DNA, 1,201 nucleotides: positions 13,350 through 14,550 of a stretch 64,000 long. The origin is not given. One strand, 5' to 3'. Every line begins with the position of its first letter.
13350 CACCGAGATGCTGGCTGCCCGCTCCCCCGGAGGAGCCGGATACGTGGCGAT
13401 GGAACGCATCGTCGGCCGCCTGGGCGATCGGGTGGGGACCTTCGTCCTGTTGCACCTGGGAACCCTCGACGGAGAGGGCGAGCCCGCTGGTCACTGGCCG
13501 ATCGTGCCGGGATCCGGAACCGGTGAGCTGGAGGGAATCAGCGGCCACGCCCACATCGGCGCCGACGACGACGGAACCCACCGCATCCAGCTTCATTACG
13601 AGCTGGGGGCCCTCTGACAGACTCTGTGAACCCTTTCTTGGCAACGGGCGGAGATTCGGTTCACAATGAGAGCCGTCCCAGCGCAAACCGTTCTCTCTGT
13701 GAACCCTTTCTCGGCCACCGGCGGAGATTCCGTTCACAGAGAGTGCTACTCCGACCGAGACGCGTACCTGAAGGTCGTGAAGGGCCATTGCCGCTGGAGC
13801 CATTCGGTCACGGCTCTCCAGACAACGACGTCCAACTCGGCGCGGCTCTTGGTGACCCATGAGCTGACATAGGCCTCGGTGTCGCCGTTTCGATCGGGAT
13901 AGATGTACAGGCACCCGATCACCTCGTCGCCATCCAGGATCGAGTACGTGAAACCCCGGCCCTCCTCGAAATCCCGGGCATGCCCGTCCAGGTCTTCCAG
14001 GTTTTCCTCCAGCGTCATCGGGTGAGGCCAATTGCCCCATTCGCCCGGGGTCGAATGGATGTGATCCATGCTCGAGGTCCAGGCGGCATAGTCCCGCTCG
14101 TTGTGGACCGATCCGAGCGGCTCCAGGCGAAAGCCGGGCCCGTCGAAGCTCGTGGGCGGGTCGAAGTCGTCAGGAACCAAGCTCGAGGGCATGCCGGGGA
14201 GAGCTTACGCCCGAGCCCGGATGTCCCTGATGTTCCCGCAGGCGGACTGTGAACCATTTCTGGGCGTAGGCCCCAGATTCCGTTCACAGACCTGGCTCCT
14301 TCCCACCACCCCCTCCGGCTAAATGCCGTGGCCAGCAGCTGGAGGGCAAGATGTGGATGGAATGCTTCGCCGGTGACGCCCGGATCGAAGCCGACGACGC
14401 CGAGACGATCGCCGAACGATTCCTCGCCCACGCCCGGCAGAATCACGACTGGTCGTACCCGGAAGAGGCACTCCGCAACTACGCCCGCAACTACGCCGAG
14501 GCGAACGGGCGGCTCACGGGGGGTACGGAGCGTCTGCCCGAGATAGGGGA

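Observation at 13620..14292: Three copies of a conserved ~45-bp hairpin element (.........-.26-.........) bracket a GNAT acetyltransferase gene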

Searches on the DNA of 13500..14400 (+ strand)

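Call 10: search_rna_families(source=window, start=13500, end=14400, threshold=evalue, max_evalue=10)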
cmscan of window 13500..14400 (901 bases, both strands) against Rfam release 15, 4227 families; matches with E-value up to 10: 2.
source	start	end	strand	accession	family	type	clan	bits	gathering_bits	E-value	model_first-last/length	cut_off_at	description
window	13846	13921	-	RF02246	Six3os1_1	Gene; lncRNA;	-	15.3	50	0.97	1-87/87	no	Six3os1 conserved region 1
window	14297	14366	+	RF01542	TB11Cs5H1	Gene; snRNA; snoRNA; HACA-box;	-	13.9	45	9.5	1-71/71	no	Trypanosomatid snoRNA TB11Cs5H1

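Call 41: build_rna_model(alignment_id=A1, structure=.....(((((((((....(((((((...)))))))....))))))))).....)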
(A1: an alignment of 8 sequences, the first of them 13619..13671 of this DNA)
Model R1 built from alignment A1 (8 sequences, 53 columns); structure: as given.
model positions 53; base pairs 16; branch points 0; effective number of sequences 6.85; information 1.047 bits per position. Calibrated on 0.2 Mb of random sequence (short: E-values are rough).
structure used (alignment columns):
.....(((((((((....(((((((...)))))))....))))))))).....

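Call 42: search_with_rna_model(model_id=R1, sources=[window, L001, L002, L003, L004, L005, L006, L007, L008, L009, L010, L011, L012, L013, L014, L015, L016, L017, L018, L019, L020, L021, L022, L023], max_evalue=10)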
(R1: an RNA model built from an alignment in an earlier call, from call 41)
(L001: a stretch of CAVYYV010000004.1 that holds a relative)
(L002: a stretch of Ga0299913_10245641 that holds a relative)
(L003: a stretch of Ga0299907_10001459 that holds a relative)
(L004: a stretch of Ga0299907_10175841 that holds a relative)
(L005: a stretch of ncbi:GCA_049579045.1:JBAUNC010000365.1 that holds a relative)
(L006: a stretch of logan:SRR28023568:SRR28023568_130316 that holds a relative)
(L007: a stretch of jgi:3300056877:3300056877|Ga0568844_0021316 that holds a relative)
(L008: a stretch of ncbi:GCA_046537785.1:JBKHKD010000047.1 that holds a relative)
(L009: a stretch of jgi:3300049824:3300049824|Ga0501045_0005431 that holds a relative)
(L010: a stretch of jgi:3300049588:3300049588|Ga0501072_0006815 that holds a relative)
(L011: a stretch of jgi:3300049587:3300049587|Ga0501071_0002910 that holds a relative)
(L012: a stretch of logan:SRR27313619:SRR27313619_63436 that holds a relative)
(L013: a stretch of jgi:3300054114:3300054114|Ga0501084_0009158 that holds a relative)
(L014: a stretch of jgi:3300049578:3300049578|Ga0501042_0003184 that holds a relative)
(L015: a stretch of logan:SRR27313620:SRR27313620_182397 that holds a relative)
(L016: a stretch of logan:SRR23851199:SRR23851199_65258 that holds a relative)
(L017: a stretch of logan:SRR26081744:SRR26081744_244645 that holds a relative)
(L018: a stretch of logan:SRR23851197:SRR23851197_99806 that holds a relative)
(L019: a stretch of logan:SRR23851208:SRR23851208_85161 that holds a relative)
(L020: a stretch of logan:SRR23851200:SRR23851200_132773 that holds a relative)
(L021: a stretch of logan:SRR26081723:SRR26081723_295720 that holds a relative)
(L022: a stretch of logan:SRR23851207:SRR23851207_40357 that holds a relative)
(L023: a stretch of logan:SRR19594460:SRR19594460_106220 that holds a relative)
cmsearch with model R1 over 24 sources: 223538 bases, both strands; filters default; matches with E-value up to 10: 30.
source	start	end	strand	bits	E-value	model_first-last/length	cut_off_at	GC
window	13692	13744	+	72.9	8.9e-16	1-53/53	no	0.57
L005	5527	5579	-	72.9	8.9e-16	1-53/53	no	0.57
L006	1309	1361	-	72.9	8.9e-16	1-53/53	no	0.57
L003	9928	9980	-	70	4.9e-15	1-53/53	no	0.6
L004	735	787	-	69.4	7.1e-15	1-53/53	no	0.53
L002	1616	1668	+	68.3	1.4e-14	1-53/53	no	0.53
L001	3431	3483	-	65.2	8e-14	1-53/53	no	0.57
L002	1616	1668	-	63.7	1.9e-13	1-53/53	no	0.53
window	13619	13671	+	63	3e-13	1-53/53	no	0.51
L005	5600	5652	-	63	3e-13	1-53/53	no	0.51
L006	1382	1434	-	63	3e-13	1-53/53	no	0.51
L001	3357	3409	-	62.2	4.6e-13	1-53/53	no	0.51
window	14242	14294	+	60.9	9.8e-13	1-53/53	no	0.58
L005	4977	5029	-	58.6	3.8e-12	1-53/53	no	0.57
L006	759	811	-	58.6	3.8e-12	1-53/53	no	0.57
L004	735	787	+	47.1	3.1e-09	1-53/53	no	0.53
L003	9928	9980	+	41.3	9.5e-08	1-53/53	no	0.6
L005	5527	5579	+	32.5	1.6e-05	1-53/53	no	0.57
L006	1309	1361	+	32.5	1.6e-05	1-53/53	no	0.57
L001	3431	3483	+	30.6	4.8e-05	1-53/53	no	0.57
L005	5600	5652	+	28.5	0.00016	1-53/53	no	0.51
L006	1382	1434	+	28.5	0.00016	1-53/53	no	0.51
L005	4977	5029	+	21.9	0.008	1-53/53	no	0.57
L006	759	811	+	21.9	0.008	1-53/53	no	0.57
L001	3357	3409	+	21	0.013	1-53/53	no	0.51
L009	645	665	+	10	8.1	19-39/53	no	0.86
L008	4738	4758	+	10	8.3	19-39/53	no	0.67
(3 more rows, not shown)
